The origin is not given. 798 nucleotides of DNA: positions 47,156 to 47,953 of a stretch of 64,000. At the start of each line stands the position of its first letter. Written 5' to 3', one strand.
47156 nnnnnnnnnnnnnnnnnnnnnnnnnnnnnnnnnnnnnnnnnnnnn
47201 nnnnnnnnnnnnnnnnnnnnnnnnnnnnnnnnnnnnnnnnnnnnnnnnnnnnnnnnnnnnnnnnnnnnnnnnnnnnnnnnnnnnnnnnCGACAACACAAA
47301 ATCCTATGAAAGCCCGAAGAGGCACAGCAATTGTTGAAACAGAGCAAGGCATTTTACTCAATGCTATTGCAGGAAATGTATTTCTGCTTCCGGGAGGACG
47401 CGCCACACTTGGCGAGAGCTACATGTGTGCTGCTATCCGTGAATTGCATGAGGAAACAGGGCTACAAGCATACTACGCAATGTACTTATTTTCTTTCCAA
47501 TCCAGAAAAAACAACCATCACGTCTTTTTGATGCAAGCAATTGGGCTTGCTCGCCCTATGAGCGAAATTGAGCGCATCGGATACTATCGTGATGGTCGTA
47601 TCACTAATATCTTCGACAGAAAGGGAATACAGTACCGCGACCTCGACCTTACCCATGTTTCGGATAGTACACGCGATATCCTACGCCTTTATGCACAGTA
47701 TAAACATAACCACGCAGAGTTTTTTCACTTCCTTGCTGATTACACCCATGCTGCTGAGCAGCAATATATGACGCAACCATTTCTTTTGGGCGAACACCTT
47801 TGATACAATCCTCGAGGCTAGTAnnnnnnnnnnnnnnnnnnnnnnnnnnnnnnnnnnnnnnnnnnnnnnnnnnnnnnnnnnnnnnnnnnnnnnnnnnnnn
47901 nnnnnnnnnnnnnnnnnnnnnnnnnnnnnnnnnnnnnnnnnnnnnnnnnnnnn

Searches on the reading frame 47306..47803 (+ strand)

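Call 26: search_protein_families(library=pfam, max_evalue=0.00001, proteins=[window:47306-47803:+])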
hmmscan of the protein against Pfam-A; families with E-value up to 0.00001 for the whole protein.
window:47306-47803:+ (165 aa): 1 family
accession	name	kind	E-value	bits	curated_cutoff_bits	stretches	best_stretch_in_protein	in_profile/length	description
PF00293.34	NUDIX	-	2.3e-07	31.3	21.1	1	23-73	28-86/134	NUDIX domain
